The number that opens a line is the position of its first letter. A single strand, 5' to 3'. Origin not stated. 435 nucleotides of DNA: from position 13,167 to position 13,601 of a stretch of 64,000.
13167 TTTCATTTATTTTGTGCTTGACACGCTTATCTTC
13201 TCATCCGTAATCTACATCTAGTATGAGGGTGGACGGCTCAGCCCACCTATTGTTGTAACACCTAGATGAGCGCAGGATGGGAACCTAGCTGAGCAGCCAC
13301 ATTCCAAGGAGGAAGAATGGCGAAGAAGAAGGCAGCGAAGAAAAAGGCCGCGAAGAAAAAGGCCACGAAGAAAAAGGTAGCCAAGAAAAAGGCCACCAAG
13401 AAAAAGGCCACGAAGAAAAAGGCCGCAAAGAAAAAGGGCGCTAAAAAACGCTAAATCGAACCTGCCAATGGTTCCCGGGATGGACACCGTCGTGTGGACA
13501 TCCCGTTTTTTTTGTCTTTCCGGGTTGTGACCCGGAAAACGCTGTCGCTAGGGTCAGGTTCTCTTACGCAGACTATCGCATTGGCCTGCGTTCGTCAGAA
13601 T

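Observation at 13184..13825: Two tandem micro-genes, missing from the ORF track, encoding pure (A/T/V)AKKK pentapeptide-repeat polycations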

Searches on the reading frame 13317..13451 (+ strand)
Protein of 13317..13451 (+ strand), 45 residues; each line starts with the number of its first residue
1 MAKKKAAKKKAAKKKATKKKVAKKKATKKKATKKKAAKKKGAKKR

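Call 5: search_protein_families(library=ncbifam, proteins=[window:13317-13451:+], max_evalue=10)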
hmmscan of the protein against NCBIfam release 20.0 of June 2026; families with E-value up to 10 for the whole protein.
seq(45 aa): 2 families
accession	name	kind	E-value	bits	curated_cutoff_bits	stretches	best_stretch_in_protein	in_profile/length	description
NF038053.1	hist_H1_lk_Burk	equivalog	1.9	8.7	80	1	3-43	37-79/195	histone H1-like DNA-binding protein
NF046106.1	ResusProRpf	equivalog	3.2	7.2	180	1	3-42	158-197/258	resuscitation-promoting factor Rpf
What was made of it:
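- Closest known: AlgP / AlgR3 and the Burkholderiales H1-like proteins. Different: The profile score is 8.7 bits against a cut-off of 80 (call 5).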

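Call 6: search_protein_families(library=pfam, proteins=[window:13317-13451:+], max_evalue=10)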
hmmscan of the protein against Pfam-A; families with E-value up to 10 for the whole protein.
seq(45 aa): 1 family
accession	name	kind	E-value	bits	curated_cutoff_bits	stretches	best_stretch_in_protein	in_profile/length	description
PF07382.16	HC2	-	6.3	7.3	40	1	3-44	6-47/194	Histone H1-like nucleoprotein HC2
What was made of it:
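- On Small bacterial ribosomal proteins (bS22, bL37, bTHX): No such family at E up to 10 (calls 5, 6).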

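Call 9: find_encoding_contigs(protein=window:13317-13451:+, flank=6000, max_places=10)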
Protein seq(45 aa) (45 aa): 24 contigs read that carry it; 10 places shown.
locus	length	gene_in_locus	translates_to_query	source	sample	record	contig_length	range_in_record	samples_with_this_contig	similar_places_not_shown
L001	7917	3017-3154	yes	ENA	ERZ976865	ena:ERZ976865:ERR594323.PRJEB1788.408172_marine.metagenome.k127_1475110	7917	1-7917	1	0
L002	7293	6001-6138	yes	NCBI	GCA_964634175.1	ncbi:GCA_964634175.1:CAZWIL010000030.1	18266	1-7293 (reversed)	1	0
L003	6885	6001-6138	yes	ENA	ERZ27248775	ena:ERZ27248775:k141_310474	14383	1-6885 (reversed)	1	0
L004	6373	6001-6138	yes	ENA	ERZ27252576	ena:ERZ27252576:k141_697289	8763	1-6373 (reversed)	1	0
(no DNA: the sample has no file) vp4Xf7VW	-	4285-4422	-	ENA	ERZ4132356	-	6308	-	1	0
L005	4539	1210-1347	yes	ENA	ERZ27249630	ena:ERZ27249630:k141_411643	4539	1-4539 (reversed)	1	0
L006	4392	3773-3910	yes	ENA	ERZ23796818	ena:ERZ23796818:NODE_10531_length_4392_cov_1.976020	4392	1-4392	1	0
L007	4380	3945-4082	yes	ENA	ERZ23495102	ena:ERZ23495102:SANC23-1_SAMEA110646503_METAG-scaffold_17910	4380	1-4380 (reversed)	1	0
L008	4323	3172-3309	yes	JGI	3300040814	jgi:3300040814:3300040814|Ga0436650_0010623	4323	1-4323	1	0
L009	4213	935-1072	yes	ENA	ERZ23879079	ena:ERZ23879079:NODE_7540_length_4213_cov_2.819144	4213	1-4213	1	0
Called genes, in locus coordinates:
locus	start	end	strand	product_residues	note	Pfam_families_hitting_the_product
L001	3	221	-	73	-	?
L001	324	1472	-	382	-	PF01702:TGT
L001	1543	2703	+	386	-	PF01820:Dala_Dala_lig_N, PF02786:CPSase_L_D2, PF02222:ATP-grasp, PF07478:Dala_Dala_lig_C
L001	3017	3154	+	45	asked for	-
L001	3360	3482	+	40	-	-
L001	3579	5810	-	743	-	PF02985:HEAT (faint), PF03130:HEAT_PBS (faint), PF13513:HEAT_EZ (faint), PF13646:HEAT_2, PF00160:Pro_isomerase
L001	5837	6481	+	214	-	PF01712:dNK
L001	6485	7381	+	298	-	PF17848:Zn_ribbon_ACC, PF01039:Carboxyl_trans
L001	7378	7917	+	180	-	?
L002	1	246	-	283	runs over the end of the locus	PF02673:BacA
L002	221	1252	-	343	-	PF07549:Sec_GG (weak), PF02355:SecD_SecF_C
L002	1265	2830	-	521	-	PF21760:SecD_1st, PF22599:SecDF_P1_head, PF02355:SecD_SecF_C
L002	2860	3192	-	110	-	PF02699:YajC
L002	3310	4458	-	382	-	PF01702:TGT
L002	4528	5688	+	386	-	PF01820:Dala_Dala_lig_N, PF02786:CPSase_L_D2, PF02222:ATP-grasp, PF07478:Dala_Dala_lig_C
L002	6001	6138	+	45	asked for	-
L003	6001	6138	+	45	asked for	-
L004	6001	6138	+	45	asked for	-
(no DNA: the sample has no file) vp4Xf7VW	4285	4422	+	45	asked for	-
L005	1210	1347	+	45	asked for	-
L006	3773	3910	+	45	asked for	-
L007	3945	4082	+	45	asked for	-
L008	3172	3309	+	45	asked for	-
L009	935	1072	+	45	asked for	-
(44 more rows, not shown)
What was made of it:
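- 13317..13454 (+): K1 coding sequence: 45 aa, M-AKKK-(xAKKK)7-GAKKR, charge +27. The exact protein is called on 24 or more public contigs (call 9).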

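Call 13: find_homologous_proteins(query=window:13317-13451:+, max_evalue=0.001)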
Query seq(45 aa): 293 candidates shared short words with the query, none scored E <= 0.001.
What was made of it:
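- Tried and rejected: Word-seeded phmmer against 5.8 billion proteins: 293 candidates, none significant (call 13).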

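Call 60: search_solved_structures(query=window:13317-13451:+, max_evalue=10, show_alignments=2)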
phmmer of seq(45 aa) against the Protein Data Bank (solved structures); distinct sequences matched with E-value up to 10: 0.
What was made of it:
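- On Small bacterial ribosomal proteins (bS22, bL37, bTHX): No PDB chain at E up to 10 (call 60).
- No NCBIfam or Pfam ribosomal family matches, even at E up to 10 (calls 5, 6), and there is no PDB match (call 60).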

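Call 61: search_protein_families(library=phrogs, proteins=[window:13317-13451:+], max_evalue=10)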
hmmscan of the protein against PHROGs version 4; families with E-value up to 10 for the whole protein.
seq(45 aa): 0 families
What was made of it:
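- Tried and rejected: Profile and structure searches with the peptides: Pfam, NCBIfam, PHROGs and PDB gave nothing significant (calls 5, 6, 60, 61).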
